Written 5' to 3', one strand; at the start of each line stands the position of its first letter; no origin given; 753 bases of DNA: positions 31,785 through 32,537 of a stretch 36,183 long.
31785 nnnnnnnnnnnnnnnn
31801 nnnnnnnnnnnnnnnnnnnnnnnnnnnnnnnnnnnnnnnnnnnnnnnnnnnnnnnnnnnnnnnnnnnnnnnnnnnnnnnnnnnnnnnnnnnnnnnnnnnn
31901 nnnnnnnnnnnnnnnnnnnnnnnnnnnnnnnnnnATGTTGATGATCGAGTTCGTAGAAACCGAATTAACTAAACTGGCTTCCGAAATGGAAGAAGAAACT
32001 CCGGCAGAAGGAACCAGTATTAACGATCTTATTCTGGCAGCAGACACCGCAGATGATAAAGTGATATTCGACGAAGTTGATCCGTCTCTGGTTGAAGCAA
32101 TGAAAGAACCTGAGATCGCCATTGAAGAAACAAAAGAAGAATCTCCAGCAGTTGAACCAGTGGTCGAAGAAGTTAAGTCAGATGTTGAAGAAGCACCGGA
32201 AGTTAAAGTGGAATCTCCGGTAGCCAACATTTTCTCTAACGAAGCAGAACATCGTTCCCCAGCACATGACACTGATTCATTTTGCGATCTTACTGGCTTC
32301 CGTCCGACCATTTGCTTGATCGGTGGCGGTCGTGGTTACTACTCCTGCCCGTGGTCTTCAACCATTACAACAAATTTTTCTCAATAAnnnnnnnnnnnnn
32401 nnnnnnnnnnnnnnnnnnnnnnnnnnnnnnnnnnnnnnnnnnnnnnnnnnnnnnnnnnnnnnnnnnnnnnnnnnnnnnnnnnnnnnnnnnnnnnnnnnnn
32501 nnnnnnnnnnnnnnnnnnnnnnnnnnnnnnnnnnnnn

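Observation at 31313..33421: Paralogous zinc-ribbon/GIY-YIG-like proteins flanking an acidic ORF between lysis genes and integrase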

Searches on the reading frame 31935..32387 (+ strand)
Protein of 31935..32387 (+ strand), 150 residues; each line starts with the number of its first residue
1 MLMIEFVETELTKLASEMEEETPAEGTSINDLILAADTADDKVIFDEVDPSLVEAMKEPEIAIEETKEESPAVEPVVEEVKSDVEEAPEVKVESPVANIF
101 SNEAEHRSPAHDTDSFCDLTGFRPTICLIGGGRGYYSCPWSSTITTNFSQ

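Call 3: search_protein_families(library=pfam, proteins=[window:31935-32387:+], max_evalue=1)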
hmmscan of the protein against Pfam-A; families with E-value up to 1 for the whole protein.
window:31935-32387:+ (150 aa): 0 families

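Call 4: search_protein_families(library=phrogs, proteins=[window:31935-32387:+], max_evalue=0.1)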
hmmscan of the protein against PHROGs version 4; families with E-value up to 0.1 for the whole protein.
window:31935-32387:+ (150 aa): 2 families
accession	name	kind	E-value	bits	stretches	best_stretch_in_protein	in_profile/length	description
phrog_1051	-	head and packaging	1e-20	75.9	1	3-140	43-174/229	minor head protein inhibitor of protease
phrog_22707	-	unknown function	0.034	15.1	1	45-102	60-119/139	-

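Call 45: find_homologous_proteins(query=A1, max_evalue=0.00001)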
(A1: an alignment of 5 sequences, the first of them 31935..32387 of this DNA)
Query A1 (5 sequences) (150 aa, profile of the alignment): 233 proteins with E <= 0.00001 among 8000 candidates; the best 120 are listed.
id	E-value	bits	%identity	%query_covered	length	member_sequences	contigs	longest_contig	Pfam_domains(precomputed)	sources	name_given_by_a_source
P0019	2.8e-80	286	98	100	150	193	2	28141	-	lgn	-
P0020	3.9e-80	285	97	100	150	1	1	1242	-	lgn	-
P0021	1.3e-79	283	97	100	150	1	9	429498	-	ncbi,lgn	-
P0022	1.5e-79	283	96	92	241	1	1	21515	PF26098.1,PF26097.1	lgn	-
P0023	1.5e-79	283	99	92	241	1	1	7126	PF26098.1,PF26097.1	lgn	-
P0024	1.6e-79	283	97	100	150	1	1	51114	-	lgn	-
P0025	2.0e-79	283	98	92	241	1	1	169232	PF26098.1,PF26097.1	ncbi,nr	ncbi:hypothetical protein NPJJOOEL_00170 [Enterobacteria phage Brandy]|nr:hypothetical protein NPJJO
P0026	2.3e-79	283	97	92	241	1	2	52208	PF26098.1,PF26097.1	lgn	-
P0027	2.3e-79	283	98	92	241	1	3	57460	PF26098.1,PF26097.1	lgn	-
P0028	2.6e-79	282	99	92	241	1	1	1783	PF26098.1,PF26097.1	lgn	-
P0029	2.6e-79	282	99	92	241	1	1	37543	PF26098.1,PF26097.1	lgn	-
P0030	2.8e-79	282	99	92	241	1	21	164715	PF26098.1,PF26097.1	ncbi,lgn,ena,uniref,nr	ncbi:hypothetical protein [Escherichia virus KFS-EC]|uniref:Inhibitor of prohead protease n=2 Tax=Kr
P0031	2.8e-79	282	98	92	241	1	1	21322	PF26098.1,PF26097.1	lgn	-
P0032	3.1e-79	282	99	92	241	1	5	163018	PF26098.1,PF26097.1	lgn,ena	-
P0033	3.1e-79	282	97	100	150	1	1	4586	-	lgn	-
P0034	3.2e-79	282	98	92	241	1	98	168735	PF26098.1,PF26097.1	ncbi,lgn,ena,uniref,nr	ncbi:inhibitor of prohead protease [Escherichia phage Ec_Makalu_001]|uniref:Inhibitor of prohead pro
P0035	3.2e-79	282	99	92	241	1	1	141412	PF26098.1,PF26097.1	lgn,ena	-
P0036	3.3e-79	282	97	92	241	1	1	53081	PF26098.1,PF26097.1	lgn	-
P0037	3.3e-79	282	98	92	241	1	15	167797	PF26098.1,PF26097.1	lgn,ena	-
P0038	3.5e-79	282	99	92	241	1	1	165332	PF26098.1,PF26097.1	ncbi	ncbi:Hypothetical protein TRBSAP_034 [Escherichia phage vB_Eco_SAP]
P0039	3.7e-79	282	99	92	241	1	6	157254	PF26098.1,PF26097.1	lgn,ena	-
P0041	4.0e-79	282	99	92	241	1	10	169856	PF26098.1,PF26097.1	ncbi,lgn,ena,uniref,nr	ncbi:inhibitor of prohead protease [Escherichia phage vB_EcoM_011D4]|uniref:Inhibitor of prohead pro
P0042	4.2e-79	282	99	92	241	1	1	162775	PF26098.1,PF26097.1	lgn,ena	-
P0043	4.2e-79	282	99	92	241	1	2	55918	PF26098.1,PF26097.1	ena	-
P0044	4.2e-79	282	99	92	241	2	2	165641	PF26098.1,PF26097.1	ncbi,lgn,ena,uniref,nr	ncbi:inhibitor of prohead protease [Escherichia phage vB_EcoM_PHB13]|uniref:Inhibitor of prohead pro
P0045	4.5e-79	282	98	92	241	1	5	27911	PF26098.1,PF26097.1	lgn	-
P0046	4.5e-79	282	99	92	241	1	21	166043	PF26098.1,PF26097.1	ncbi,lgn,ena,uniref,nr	ncbi:TPA: hypothetical protein H7D47_000299 [Escherichia coli]|uniref:Inhibitor of prohead protease 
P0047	4.9e-79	282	99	92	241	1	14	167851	PF26098.1,PF26097.1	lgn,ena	-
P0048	5.0e-79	281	97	92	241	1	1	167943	PF26098.1,PF26097.1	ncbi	ncbi:hypothetical protein [Escherichia phage UPWr_E1]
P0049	5.1e-79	281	98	92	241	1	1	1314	PF26098.1,PF26097.1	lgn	-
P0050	5.3e-79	281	98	92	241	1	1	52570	PF26098.1,PF26097.1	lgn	-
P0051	5.8e-79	281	97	92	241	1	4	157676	PF26098.1,PF26097.1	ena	-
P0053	6.1e-79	281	97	92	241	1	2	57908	PF26098.1,PF26097.1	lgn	-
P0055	6.6e-79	281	97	92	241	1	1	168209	PF26098.1,PF26097.1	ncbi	ncbi:inhibitor of prohead protease [Escherichia coli phage phiS]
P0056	6.7e-79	281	97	92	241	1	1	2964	PF26098.1,PF26097.1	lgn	-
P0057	7.6e-79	281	97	92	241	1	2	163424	PF26098.1,PF26097.1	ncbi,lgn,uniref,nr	ncbi:minor head protein inhibitor of protease [Enterobacteria phage GEC-3S]|uniref:Putative inhibito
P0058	7.9e-79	281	97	92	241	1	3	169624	PF26098.1,PF26097.1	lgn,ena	-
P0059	8.1e-79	281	97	92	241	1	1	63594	PF26098.1,PF26097.1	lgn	-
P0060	8.4e-79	281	97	92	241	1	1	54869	PF26098.1,PF26097.1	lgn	-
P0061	8.6e-79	281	97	92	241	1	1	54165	PF26098.1,PF26097.1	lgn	-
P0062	8.7e-79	281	98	92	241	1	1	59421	PF26098.1,PF26097.1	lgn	-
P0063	8.9e-79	281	99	92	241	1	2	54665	PF26098.1,PF26097.1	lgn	-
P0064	9.2e-79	281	98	92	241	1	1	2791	PF26098.1,PF26097.1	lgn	-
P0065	9.6e-79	281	97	92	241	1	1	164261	PF26098.1,PF26097.1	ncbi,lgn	-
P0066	9.7e-79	281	98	92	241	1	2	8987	PF26098.1,PF26097.1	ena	-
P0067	1.0e-78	280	97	92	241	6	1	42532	PF26098.1,PF26097.1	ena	-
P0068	1.0e-78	280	96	92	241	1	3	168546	PF26098.1,PF26097.1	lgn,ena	-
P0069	1.1e-78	280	98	92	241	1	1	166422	PF26098.1,PF26097.1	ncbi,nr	ncbi:prohead protease [Escherichia phage vB_ESM-pEJ01]|nr:prohead protease [Escherichia phage vB_ESM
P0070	1.1e-78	280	98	92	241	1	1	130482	PF26098.1,PF26097.1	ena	-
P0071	1.3e-78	280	96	92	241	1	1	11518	PF26098.1,PF26097.1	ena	-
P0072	1.3e-78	280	97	92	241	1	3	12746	PF26098.1,PF26097.1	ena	-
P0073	1.5e-78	280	97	92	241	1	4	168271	PF26098.1,PF26097.1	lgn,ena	-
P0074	1.6e-78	280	96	92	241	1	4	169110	PF26098.1,PF26097.1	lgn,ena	-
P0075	1.7e-78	280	96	92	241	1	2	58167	PF26098.1,PF26097.1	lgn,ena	-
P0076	1.7e-78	280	97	92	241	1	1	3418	PF26098.1,PF26097.1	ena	-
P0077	1.8e-78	280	97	92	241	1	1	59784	PF26098.1,PF26097.1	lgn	-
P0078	1.8e-78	280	97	92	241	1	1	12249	PF26098.1,PF26097.1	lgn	-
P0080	2.0e-78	280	96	92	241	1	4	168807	PF26098.1,PF26097.1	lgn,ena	-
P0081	2.0e-78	280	97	92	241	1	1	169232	PF26098.1,PF26097.1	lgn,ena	-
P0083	2.2e-78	279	98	92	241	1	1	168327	PF26098.1,PF26097.1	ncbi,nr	ncbi:hypothetical protein G2494_00173 [Escherichia phage vB_EcoM_G2494]|nr:hypothetical protein G249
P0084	2.2e-78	279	97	92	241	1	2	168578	PF26098.1,PF26097.1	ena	-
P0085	2.2e-78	279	96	92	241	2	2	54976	PF26098.1,PF26097.1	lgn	-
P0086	2.3e-78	279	97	92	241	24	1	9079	PF26098.1,PF26097.1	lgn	-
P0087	2.3e-78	279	97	92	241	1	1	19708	PF26098.1,PF26097.1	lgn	-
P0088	2.5e-78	279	97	92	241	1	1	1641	PF26098.1,PF26097.1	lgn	-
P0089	2.6e-78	279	96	92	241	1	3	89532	PF26098.1,PF26097.1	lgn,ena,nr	nr:MAG TPA: hypothetical protein [Caudoviricetes sp.]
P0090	2.6e-78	279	97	92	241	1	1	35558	PF26098.1,PF26097.1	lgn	-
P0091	2.8e-78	279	97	92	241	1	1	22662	PF26098.1,PF26097.1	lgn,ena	-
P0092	2.8e-78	279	96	92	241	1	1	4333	PF26098.1,PF26097.1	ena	-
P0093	2.9e-78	279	96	92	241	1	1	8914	PF26098.1,PF26097.1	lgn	-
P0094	2.9e-78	279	96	92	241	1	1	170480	PF26098.1,PF26097.1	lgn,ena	-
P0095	2.9e-78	279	96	92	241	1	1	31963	PF26098.1,PF26097.1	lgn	-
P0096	3.1e-78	279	96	92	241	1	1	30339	PF26098.1,PF26097.1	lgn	-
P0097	3.3e-78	279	97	92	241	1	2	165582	PF26098.1,PF26097.1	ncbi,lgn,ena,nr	ncbi:minor head protein inhibitor of protease [Escherichia phage MIZ5]|nr:minor head protein inhibit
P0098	3.3e-78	279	97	92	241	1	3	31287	PF26098.1,PF26097.1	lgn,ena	-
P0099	3.4e-78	279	97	97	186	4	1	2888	PF26097.1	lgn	-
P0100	3.4e-78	279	96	92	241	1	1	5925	PF26098.1,PF26097.1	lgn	-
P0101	3.5e-78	279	96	92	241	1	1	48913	PF26098.1,PF26097.1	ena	-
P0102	3.6e-78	279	96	92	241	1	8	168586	PF26098.1,PF26097.1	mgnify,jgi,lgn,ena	mgnify:CR=1 FL=1|jgi:hypothetical protein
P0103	3.7e-78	279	97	92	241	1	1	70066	PF26098.1,PF26097.1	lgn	-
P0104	3.7e-78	279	97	92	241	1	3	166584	PF26098.1,PF26097.1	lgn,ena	-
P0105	4.0e-78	279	97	92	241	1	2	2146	PF26098.1,PF26097.1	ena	-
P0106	4.1e-78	279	96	92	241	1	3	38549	PF26098.1,PF26097.1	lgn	-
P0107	4.1e-78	279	96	92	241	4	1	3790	PF26098.1,PF26097.1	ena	-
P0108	4.3e-78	278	98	92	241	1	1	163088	PF26098.1,PF26097.1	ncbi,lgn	-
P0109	4.4e-78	278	98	92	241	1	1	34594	PF26098.1,PF26097.1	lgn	-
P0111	4.6e-78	278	97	92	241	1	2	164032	PF26098.1,PF26097.1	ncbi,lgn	ncbi:minor head protein inhibitor of protease [Escherichia phage Delraymugoa]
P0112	4.6e-78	278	97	92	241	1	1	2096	PF26098.1,PF26097.1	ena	-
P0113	4.8e-78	278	96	92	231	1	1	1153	PF26098.1,PF26097.1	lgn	-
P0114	4.8e-78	278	98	92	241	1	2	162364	PF26098.1,PF26097.1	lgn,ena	-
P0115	5.1e-78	278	96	92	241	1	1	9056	PF26098.1,PF26097.1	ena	-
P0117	5.3e-78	278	96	92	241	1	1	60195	PF26098.1,PF26097.1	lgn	-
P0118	5.6e-78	278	96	92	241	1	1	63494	PF26098.1,PF26097.1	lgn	-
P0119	5.9e-78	278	97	92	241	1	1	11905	PF26098.1,PF26097.1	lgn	-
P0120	6.2e-78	278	99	92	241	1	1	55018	PF26098.1,PF26097.1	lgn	-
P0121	7.4e-78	278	96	92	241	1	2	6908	PF26098.1,PF26097.1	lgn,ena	-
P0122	8.0e-78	278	97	92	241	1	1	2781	PF26098.1,PF26097.1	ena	-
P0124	9.6e-78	277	98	92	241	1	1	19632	PF26098.1,PF26097.1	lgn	-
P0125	9.6e-78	277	96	92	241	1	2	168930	PF26098.1,PF26097.1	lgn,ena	-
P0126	1.0e-77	277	96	92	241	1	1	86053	PF26098.1,PF26097.1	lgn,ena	-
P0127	1.2e-77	277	96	92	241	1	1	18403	PF26098.1,PF26097.1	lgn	-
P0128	1.2e-77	277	96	92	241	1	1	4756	PF26098.1,PF26097.1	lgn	-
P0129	1.5e-77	277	96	92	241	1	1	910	PF26098.1,PF26097.1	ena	-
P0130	1.6e-77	277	98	92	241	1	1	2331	PF26098.1,PF26097.1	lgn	-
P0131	2.0e-77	276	96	92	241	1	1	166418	PF26098.1,PF26097.1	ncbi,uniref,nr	ncbi:inhibitor of prohead protease [Escherichia phage JSE]|uniref:Inhibitor of prohead protease n=1 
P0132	2.1e-77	276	96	92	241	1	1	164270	PF26098.1,PF26097.1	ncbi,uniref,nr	ncbi:Inh inhibitor of prohead protease gp21 [Escherichia phage Phi1]|uniref:Inh inhibitor of prohead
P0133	3.1e-77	276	96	92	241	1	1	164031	PF26098.1,PF26097.1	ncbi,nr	ncbi:hypothetical protein DEFFOIHO_00168 [Enterobacteria phage Cognac]|nr:hypothetical protein DEFFO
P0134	6.5e-77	275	96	92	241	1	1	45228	PF26098.1,PF26097.1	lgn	-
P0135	9.2e-77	274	96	92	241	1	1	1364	PF26098.1,PF26097.1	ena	-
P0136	1.1e-76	274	96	92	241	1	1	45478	PF26098.1,PF26097.1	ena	-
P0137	1.8e-76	273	95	92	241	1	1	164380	PF26098.1,PF26097.1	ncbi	ncbi:hypothetical protein ACU7KR_002070 [Escherichia coli]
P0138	1.8e-76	273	96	92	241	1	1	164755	PF26098.1,PF26097.1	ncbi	ncbi:hypothetical protein [Escherichia phage FL15]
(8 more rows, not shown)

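Call 63: search_protein_families(library=padloc, proteins=[window:31935-32387:+], max_evalue=0.01)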
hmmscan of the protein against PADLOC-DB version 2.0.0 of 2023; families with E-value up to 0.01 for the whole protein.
window:31935-32387:+ (150 aa): 1 family
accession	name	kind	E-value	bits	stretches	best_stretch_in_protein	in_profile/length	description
PDLC00194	HamB1|HamB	-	0.003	13.5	1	4-64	667-726/995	DEAD-box helicase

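Call 64: search_protein_families(library=ncbifam, proteins=[window:31935-32387:+], max_evalue=0.01)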
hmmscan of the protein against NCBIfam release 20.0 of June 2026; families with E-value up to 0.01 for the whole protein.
window:31935-32387:+ (150 aa): 0 families

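Call 77: find_encoding_contigs(protein=P0099, flank=5000, max_places=4)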
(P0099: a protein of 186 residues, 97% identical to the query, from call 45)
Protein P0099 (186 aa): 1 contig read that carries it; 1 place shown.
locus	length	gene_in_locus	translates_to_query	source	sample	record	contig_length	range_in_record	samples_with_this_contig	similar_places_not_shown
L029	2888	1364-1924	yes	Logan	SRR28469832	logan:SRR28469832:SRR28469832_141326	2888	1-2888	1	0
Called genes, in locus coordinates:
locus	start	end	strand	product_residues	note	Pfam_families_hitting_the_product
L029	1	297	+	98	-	?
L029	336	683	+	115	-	-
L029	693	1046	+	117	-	PF08291:Peptidase_M15_3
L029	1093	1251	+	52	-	-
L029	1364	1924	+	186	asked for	PF26097:Phage_Inh_N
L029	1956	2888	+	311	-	?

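Call 94: search_protein_families(library=phrogs, proteins=[L029:1093-1251:+], max_evalue=0.01)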
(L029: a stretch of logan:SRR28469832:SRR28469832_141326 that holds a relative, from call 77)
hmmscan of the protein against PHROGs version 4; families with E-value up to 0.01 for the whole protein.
L029:1093-1251:+ (52 aa): 0 families
